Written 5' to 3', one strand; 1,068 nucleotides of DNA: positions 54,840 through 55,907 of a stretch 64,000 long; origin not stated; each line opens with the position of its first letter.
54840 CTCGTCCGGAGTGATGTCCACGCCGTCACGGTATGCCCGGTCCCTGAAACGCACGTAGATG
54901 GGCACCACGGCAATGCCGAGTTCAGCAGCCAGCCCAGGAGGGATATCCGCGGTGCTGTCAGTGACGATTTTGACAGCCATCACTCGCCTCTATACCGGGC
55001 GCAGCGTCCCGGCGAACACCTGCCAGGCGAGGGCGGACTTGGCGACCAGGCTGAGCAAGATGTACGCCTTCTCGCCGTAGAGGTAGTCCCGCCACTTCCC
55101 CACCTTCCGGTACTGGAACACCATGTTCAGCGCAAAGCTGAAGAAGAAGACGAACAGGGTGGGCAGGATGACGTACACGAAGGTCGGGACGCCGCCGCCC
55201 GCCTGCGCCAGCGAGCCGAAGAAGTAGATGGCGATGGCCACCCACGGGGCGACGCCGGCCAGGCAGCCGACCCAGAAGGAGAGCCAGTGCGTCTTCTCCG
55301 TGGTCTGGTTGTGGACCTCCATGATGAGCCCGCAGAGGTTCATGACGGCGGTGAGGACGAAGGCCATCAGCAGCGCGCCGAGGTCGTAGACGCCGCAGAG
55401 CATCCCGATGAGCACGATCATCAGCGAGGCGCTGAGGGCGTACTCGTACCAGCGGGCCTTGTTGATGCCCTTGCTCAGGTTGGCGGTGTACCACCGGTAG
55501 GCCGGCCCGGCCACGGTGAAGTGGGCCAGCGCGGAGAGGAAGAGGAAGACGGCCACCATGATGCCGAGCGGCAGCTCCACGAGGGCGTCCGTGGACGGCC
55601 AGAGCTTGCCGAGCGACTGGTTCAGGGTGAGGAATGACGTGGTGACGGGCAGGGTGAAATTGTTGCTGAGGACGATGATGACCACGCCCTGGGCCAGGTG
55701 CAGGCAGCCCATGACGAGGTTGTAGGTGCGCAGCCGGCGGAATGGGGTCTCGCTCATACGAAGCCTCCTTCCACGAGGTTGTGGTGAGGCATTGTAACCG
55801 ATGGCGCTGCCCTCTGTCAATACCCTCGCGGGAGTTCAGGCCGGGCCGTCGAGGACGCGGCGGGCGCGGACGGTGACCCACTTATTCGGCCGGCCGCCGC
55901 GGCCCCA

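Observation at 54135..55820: Heliorhodopsin-DegV bicistron with its own consensus-like promoter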

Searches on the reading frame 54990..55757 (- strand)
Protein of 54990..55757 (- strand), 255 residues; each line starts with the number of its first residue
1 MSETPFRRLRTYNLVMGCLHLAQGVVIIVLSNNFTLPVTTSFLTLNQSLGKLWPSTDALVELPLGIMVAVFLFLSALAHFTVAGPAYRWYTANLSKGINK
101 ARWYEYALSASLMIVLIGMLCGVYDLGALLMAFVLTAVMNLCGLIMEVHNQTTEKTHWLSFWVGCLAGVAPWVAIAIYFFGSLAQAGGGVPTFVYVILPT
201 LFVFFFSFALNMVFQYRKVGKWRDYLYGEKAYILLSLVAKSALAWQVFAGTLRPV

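Call 3: search_protein_families(library=pfam, proteins=[window:54990-55757:-])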
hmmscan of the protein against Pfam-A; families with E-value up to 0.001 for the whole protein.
window:54990-55757:- (255 aa): 1 family
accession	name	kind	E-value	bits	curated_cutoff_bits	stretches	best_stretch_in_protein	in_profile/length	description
PF18761.7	Heliorhodopsin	-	1.6e-101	339.2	26.7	1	9-252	1-242/242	Heliorhodopsin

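Call 4: search_solved_structures(query=window:54990-55757:-, show_alignments=2)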
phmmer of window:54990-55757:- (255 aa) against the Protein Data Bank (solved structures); distinct sequences matched with E-value up to 0.001: 6.
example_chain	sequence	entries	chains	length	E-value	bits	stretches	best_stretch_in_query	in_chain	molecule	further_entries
6is6_A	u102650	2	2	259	8.6e-80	270.9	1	3-255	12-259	heliorhodopsin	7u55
7clj_A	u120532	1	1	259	2e-79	269.8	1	3-255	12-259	heliorhodopsin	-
9ljj_A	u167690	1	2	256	1.2e-62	214.8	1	6-254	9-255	Heliorhodopsin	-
6su3_X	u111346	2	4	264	1.3e-62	214.6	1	6-254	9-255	48C12 heliorhodopsin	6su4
6uh3_A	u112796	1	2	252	7.1e-62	212.2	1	6-252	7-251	Heliorhodopsin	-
9vfc_A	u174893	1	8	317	5.8e-43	150.3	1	11-254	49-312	heliorhodopsin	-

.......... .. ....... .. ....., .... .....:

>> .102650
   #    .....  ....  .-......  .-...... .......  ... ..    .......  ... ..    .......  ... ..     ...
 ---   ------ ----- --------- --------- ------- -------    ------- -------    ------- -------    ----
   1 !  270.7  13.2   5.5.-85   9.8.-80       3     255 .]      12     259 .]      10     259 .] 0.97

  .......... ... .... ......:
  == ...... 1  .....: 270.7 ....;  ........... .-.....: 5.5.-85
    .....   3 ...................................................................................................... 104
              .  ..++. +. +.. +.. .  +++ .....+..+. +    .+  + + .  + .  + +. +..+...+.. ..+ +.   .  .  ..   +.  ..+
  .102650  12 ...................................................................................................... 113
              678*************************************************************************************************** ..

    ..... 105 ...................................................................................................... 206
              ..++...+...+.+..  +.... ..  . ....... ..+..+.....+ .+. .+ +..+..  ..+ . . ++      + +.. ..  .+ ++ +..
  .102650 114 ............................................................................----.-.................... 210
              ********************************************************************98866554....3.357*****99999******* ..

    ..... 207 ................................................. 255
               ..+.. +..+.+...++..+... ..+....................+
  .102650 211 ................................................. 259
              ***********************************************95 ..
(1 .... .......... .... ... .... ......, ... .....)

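Call 12: find_encoding_contigs(protein=window:54990-55757:-, flank=10000, max_places=6)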
Protein window:54990-55757:- (255 aa): 1 contig read that carries it; 1 place shown.
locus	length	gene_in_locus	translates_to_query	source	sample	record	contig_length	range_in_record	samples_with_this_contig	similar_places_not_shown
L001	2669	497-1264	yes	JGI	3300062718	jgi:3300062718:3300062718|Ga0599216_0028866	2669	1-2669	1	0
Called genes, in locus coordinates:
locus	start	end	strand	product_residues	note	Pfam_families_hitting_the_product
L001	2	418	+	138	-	?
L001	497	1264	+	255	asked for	PF18761:Heliorhodopsin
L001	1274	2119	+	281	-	PF02645:DegV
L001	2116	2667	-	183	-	?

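Call 13: find_homologous_proteins(query=window:54990-55757:-)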
Query window:54990-55757:- (255 aa): 7358 proteins with E <= 0.001 among 8000 candidates; the best 120 are listed.
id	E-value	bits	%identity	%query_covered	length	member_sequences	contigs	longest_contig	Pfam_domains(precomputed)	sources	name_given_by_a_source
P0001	1.5e-163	560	100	100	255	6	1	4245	PF18761.8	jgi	-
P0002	2.6e-150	517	91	100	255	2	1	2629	PF18761.8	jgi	jgi:hypothetical protein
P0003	3.4e-148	510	91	100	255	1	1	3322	PF18761.8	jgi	jgi:hypothetical protein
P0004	3.9e-147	506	89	100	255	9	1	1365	PF18761.8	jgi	-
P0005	1.5e-143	495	87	100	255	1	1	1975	PF18761.8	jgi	jgi:hypothetical protein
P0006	1.9e-142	491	86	100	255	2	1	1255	PF18761.8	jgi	jgi:hypothetical protein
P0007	2.8e-131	454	81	99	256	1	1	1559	PF18761.8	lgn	-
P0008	2.2e-130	452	80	99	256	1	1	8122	PF18761.8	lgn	-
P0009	3.0e-130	451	80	99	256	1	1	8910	PF18761.8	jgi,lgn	jgi:hypothetical protein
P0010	1.9e-129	449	80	99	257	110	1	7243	PF18761.8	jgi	-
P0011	4.9e-129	447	79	99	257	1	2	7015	PF18761.8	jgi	-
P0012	8.6e-129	446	79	99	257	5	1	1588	PF18761.8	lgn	-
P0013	1.8e-128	445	80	99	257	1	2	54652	PF18761.8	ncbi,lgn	-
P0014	3.3e-128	444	79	99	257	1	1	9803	PF18761.8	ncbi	-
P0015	4.5e-128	444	78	100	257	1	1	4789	PF18761.8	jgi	jgi:hypothetical protein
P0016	8.7e-128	443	78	99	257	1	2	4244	PF18761.8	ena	-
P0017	9.0e-128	443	78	99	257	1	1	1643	PF18761.8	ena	-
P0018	9.8e-128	443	78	99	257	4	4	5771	PF18761.8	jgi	jgi:hypothetical protein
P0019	1.1e-127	443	78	99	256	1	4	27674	PF18761.8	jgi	jgi:hypothetical protein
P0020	1.2e-127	443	78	99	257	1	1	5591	PF18761.8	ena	-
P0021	1.2e-127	443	76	99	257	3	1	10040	PF18761.8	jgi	jgi:hypothetical protein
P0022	1.3e-127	442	79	99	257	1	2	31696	PF18761.8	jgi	jgi:hypothetical protein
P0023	1.3e-127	442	78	99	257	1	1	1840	PF18761.8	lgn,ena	-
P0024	1.4e-127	442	80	99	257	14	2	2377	PF18761.8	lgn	-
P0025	1.5e-127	442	78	99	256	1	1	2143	PF18761.8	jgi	jgi:hypothetical protein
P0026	1.5e-127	442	79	99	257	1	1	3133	PF18761.8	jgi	jgi:hypothetical protein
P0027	1.5e-127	442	79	100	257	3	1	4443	PF18761.8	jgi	jgi:hypothetical protein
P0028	2.5e-127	442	78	99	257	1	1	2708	PF18761.8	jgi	jgi:hypothetical protein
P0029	2.5e-127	442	78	99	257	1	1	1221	PF18761.8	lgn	-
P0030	2.7e-127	441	80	99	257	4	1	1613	PF18761.8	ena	-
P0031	3.3e-127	441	78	99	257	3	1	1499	PF18761.8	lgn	-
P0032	3.7e-127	441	78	99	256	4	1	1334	PF18761.8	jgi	jgi:hypothetical protein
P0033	6.0e-127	440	78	99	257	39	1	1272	PF18761.8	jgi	jgi:hypothetical protein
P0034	7.8e-127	440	77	99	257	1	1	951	PF18761.8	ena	-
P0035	8.8e-127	440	77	99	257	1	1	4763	PF18761.8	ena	-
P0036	1.1e-126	439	78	100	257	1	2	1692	PF18761.8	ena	-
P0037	1.6e-126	439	77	100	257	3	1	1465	PF18761.8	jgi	jgi:hypothetical protein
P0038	1.6e-126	439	79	99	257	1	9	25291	PF18761.8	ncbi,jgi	-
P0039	1.8e-126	439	76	100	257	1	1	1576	PF18761.8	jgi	jgi:hypothetical protein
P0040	2.2e-126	438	78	100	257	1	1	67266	PF18761.8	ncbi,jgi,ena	ncbi:MAG: heliorhodopsin HeR [Dehalococcoidales bacterium]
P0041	2.3e-126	438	77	99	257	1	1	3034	PF18761.8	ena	-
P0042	2.3e-126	438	76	99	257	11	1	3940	PF18761.8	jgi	jgi:hypothetical protein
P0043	2.4e-126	438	78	99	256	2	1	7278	PF18761.8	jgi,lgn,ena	-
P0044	2.9e-126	438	77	100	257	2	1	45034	PF18761.8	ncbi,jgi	jgi:hypothetical protein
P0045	3.1e-126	438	77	99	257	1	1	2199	PF18761.8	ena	-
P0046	3.3e-126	438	78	100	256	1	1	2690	PF18761.8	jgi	jgi:hypothetical protein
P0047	3.8e-126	438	77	100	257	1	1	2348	PF18761.8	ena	-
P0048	4.2e-126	438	76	99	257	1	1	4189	PF18761.8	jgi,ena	-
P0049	4.4e-126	437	78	99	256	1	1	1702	PF18761.8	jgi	-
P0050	4.5e-126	437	77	99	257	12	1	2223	PF18761.8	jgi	jgi:hypothetical protein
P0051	6.9e-126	437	77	100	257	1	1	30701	PF18761.8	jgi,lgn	jgi:hypothetical protein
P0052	7.1e-126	437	77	99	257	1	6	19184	PF18761.8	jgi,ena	-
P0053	8.6e-126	436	78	99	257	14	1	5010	PF18761.8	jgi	-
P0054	1.4e-125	436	78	100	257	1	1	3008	PF18761.8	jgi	jgi:hypothetical protein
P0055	1.6e-125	436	78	100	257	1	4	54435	PF18761.8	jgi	jgi:hypothetical protein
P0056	1.7e-125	436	77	99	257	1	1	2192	PF18761.8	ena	-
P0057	2.6e-125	435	77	100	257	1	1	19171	PF18761.8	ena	-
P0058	3.2e-125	435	77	99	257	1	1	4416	PF18761.8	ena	-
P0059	3.2e-125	435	74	99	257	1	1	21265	PF18761.8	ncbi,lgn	-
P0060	3.3e-125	435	76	99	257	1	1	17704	PF18761.8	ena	-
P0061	4.0e-125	434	77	100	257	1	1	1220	PF18761.8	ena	-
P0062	4.9e-125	434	76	99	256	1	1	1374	PF18761.8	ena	-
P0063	6.9e-125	434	75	99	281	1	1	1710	PF18761.8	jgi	jgi:hypothetical protein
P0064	1.0e-124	433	76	99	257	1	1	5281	PF18761.8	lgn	-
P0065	1.7e-124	432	77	99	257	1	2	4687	PF18761.8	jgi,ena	-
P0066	1.9e-124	432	76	99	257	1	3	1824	PF18761.8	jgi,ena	-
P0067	4.7e-124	431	78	99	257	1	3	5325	PF18761.8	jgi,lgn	jgi:hypothetical protein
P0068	5.2e-124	431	75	99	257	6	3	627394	PF18761.8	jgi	jgi:hypothetical protein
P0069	8.3e-124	430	76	99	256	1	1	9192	PF18761.8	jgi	jgi:hypothetical protein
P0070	1.2e-123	429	73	99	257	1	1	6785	PF18761.8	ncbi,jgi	jgi:hypothetical protein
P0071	1.3e-123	429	76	99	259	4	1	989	PF18761.8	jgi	jgi:hypothetical protein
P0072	1.4e-123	429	77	99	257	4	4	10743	PF18761.8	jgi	jgi:hypothetical protein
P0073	1.5e-123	429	77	99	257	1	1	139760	PF18761.8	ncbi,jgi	ncbi:MAG: heliorhodopsin HeR [Dehalococcoidales bacterium]|jgi:hypothetical protein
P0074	1.8e-123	429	75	100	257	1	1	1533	PF18761.8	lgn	-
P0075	2.3e-123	429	75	99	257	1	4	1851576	PF18761.8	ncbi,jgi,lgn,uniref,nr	ncbi:heliorhodopsin HeR [Dehalogenimonas alkenigignens]|jgi:hypothetical protein|uniref:Heliorhodops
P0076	2.8e-123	428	74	99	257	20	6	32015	PF18761.8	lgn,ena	-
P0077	3.2e-123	428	76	99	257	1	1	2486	PF18761.8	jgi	jgi:hypothetical protein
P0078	3.5e-123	428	76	99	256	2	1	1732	PF18761.8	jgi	jgi:hypothetical protein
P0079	3.8e-123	428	73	100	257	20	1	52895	PF18761.8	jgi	jgi:hypothetical protein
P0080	4.0e-123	428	75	99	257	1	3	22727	PF18761.8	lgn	-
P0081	4.1e-123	428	74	99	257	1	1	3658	PF18761.8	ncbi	ncbi:MAG: heliorhodopsin HeR [Dehalococcoidales bacterium]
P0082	4.4e-123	428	75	99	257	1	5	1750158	PF18761.8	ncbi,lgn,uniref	ncbi:heliorhodopsin HeR [Dehalogenimonas sp. 4OHTPN]|uniref:Heliorhodopsin HeR n=1 Tax=Dehalogenimon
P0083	4.9e-123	427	76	99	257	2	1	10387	PF18761.8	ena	-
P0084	5.5e-123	427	74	99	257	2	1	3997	PF18761.8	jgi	jgi:hypothetical protein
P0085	9.6e-123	427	76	100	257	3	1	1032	PF18761.8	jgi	jgi:hypothetical protein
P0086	1.0e-122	426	74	99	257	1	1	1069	PF18761.8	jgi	jgi:hypothetical protein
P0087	1.4e-122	426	76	99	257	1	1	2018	PF18761.8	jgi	-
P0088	1.5e-122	426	76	100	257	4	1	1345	PF18761.8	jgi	jgi:hypothetical protein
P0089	1.6e-122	426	74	99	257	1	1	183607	PF18761.8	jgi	jgi:hypothetical protein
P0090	1.7e-122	426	75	99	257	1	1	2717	PF18761.8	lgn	-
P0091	2.1e-122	425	75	99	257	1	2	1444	PF18761.8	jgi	jgi:hypothetical protein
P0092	2.4e-122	425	76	99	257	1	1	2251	PF18761.8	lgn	-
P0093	2.6e-122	425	74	99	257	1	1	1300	PF18761.8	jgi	jgi:hypothetical protein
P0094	3.6e-122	425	74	99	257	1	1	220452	PF18761.8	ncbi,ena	-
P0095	3.7e-122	425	74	99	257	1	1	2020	PF18761.8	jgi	jgi:uncharacterized protein with PQ loop repeat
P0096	3.9e-122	424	75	99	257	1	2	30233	PF18761.8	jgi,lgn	jgi:hypothetical protein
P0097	4.1e-122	424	75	99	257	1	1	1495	PF18761.8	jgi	jgi:hypothetical protein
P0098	5.4e-122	424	75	99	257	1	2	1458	PF18761.8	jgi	jgi:hypothetical protein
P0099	8.1e-122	423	72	99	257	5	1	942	PF18761.8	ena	-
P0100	9.1e-122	423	73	100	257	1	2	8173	PF18761.8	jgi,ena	jgi:hypothetical protein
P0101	1.1e-121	423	74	99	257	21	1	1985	PF18761.8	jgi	jgi:hypothetical protein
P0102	1.4e-121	423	73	100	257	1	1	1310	PF18761.8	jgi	jgi:hypothetical protein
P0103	2.2e-121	422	74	99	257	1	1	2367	PF18761.8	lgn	-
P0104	2.4e-121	422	74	99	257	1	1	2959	PF18761.8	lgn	-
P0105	2.4e-121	422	75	99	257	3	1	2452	PF18761.8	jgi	jgi:hypothetical protein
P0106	2.4e-121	422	74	99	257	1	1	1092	PF18761.8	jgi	jgi:hypothetical protein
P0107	2.7e-121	422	72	99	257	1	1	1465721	PF18761.8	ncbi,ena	-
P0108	2.7e-121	422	74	99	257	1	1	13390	PF18761.8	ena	-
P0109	3.1e-121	422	74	99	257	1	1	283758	PF18761.8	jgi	jgi:hypothetical protein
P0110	3.6e-121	421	76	99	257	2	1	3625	PF18761.8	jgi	jgi:hypothetical protein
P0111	3.8e-121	421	80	94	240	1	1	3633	PF18761.8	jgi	jgi:hypothetical protein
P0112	5.4e-121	421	75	99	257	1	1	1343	PF18761.8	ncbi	-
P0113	5.9e-121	421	74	99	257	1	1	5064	PF18761.8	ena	-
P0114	7.0e-121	420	75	100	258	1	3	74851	PF18761.8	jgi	jgi:hypothetical protein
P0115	8.0e-121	420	74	99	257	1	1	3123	PF18761.8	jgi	-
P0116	8.3e-121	420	75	99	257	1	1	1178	PF18761.8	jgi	jgi:hypothetical protein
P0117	9.0e-121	420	74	99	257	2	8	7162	PF18761.8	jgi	jgi:hypothetical protein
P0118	1.0e-120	420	74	99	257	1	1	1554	PF18761.8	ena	-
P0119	1.4e-120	419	74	99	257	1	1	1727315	PF18761.8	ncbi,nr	ncbi:MAG: heliorhodopsin HeR [Dehalococcoidales bacterium]|nr:MAG: heliorhodopsin HeR [Dehalococcoid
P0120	1.5e-120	419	72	99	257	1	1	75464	PF18761.8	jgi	jgi:hypothetical protein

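Call 14: find_related_loci(query=window:54990-55757:-, collection=genome_contigs, flank=6000)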
Query window:54990-55757:- (255 aa) in genome_contigs; peptide patterns used: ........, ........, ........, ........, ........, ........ (x = any residue, [..] = any of these).
175 stretches matched a pattern; 64 encode a relative of the query (tblastn E <= 1e-3); 64 distinct loci.
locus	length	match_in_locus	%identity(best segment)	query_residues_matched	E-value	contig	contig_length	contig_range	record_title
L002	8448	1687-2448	81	3-255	8e-138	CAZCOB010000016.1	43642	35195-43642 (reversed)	MAG TPA_asm: uncultured Dehalococcoidaceae bacterium isolate binchicken_co100_344 genome assembly, contig: NODE_1175_len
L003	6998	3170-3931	82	3-255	1e-137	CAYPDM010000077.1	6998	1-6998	MAG TPA_asm: uncultured Dehalococcoidaceae bacterium isolate binchicken_co89_632 genome assembly, contig: NODE_22835_len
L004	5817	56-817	81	3-255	1e-137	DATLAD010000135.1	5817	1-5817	MAG TPA_asm: Dehalococcoidales bacterium isolate SMAG_U14262 k141_1066900, whole genome shotgun sequence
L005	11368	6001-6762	81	3-255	9e-136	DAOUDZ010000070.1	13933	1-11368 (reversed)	MAG TPA_asm: Dehalococcoidales bacterium isolate N2_89 k133_365015, whole genome shotgun sequence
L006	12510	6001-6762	80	3-255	8e-135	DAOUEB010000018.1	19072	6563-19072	MAG TPA_asm: Dehalococcoidales bacterium isolate N3_157 k131_1676117, whole genome shotgun sequence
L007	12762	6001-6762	80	3-255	2e-134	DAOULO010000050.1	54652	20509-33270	MAG TPA_asm: Dehalococcoidales bacterium isolate W31_45 k127_320979, whole genome shotgun sequence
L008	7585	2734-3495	79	3-255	2e-133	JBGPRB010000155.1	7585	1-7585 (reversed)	MAG: Dehalococcoidia bacterium isolate OBJ1_062018_150_19 k141_1246261_length_7585_cov_10.8872, whole genome shotgun seq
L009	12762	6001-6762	79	3-255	1e-132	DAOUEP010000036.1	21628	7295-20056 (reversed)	MAG TPA_asm: Dehalococcoidales bacterium isolate N6_293 k139_2184546, whole genome shotgun sequence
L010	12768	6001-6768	78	1-255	2e-132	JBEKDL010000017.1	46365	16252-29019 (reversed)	MAG: Dehalococcoidales bacterium isolate SPRUCE 182 SPRUCE_182_17, whole genome shotgun sequence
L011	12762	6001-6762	76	3-255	9e-132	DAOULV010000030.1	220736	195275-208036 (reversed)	MAG TPA_asm: Dehalococcoidales bacterium isolate W31_56 k127_938756, whole genome shotgun sequence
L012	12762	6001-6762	76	3-255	2e-130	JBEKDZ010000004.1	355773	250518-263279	MAG: Dehalococcoidales bacterium isolate SPRUCE 195 SPRUCE_195_4, whole genome shotgun sequence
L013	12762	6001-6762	74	3-255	3e-128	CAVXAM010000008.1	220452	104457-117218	MAG: uncultured Chloroflexia bacterium isolate MFD04408.bin.2.186 genome assembly, contig: contig_69087, whole genome sh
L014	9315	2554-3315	71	3-255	6e-125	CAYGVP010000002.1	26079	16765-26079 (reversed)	MAG TPA_asm: uncultured Dehalococcoidaceae bacterium isolate ERP119294_co1_343 genome assembly, contig: NODE_2154_length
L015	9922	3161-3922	74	3-255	2e-119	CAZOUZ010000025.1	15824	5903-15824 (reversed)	MAG TPA_asm: uncultured Dehalococcoidales bacterium isolate binchicken_co228_542 genome assembly, contig: NODE_5260_leng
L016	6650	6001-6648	76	3-217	2e-108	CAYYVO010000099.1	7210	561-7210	MAG TPA_asm: uncultured Dehalococcoidaceae bacterium isolate SRP068000_co4_481 genome assembly, contig: NODE_18976_lengt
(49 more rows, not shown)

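Call 28: search_solved_structures(query=window:54990-55757:-, show_alignments=5, max_evalue=1e-50)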
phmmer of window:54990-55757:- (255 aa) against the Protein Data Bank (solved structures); distinct sequences matched with E-value up to 1e-50: 5.
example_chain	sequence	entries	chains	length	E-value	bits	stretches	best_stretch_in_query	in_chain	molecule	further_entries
6is6_A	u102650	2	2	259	8.6e-80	270.9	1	3-255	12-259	heliorhodopsin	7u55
7clj_A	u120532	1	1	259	2e-79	269.8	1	3-255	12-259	heliorhodopsin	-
9ljj_A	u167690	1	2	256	1.2e-62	214.8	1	6-254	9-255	Heliorhodopsin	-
6su3_X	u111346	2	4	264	1.3e-62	214.6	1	6-254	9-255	48C12 heliorhodopsin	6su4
6uh3_A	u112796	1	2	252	7.1e-62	212.2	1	6-252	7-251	Heliorhodopsin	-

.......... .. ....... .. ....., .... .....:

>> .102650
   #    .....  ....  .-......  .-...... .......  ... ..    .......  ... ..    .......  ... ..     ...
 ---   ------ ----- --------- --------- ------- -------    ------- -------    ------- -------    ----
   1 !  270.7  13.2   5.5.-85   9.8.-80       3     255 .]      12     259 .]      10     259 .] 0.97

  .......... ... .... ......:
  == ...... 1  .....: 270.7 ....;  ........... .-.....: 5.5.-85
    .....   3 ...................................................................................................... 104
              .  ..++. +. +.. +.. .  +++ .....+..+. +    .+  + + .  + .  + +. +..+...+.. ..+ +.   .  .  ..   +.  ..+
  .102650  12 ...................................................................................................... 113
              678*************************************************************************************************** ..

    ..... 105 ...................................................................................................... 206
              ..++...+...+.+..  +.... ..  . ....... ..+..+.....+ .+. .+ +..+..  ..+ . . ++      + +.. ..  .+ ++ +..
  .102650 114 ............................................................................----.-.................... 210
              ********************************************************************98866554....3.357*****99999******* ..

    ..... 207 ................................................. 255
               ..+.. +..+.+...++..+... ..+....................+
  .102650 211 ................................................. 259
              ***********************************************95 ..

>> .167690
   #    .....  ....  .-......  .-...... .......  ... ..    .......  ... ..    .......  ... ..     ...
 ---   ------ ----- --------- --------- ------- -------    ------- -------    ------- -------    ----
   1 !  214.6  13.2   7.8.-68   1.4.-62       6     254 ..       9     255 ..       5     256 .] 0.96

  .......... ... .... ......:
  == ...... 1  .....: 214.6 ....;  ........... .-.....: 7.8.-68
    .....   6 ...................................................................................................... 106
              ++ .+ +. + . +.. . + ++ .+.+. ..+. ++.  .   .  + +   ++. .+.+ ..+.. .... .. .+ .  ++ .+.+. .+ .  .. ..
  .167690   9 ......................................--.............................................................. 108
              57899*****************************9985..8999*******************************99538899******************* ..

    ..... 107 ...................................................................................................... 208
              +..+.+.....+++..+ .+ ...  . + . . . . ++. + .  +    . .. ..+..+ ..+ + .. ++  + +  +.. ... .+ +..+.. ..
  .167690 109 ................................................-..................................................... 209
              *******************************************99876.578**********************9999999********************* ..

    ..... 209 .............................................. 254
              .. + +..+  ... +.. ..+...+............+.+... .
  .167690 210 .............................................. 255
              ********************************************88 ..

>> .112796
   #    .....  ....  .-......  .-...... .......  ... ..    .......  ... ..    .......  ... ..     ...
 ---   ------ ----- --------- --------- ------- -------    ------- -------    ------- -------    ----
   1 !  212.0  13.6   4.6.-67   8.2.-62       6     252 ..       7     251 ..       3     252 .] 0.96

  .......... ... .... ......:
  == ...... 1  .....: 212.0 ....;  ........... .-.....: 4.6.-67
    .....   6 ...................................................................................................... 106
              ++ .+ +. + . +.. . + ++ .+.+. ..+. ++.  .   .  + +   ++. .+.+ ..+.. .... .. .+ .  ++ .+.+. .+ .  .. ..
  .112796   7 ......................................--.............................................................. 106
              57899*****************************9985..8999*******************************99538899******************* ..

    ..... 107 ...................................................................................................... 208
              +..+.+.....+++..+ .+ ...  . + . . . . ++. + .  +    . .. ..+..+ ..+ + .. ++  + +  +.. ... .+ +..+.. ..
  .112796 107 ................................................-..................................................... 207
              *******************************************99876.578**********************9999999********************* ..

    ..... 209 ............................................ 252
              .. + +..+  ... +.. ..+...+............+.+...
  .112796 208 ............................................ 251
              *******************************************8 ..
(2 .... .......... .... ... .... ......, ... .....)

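Call 72: search_protein_families(library=ncbifam, max_evalue=0.01, proteins=[window:54990-55757:-])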
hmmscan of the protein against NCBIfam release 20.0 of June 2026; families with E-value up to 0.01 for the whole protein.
window:54990-55757:- (255 aa): 1 family
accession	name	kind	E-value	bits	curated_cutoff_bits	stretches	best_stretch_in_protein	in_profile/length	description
NF038020.1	HeR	equivalog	1.7e-103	345.4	100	1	9-252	1-244/244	heliorhodopsin HeR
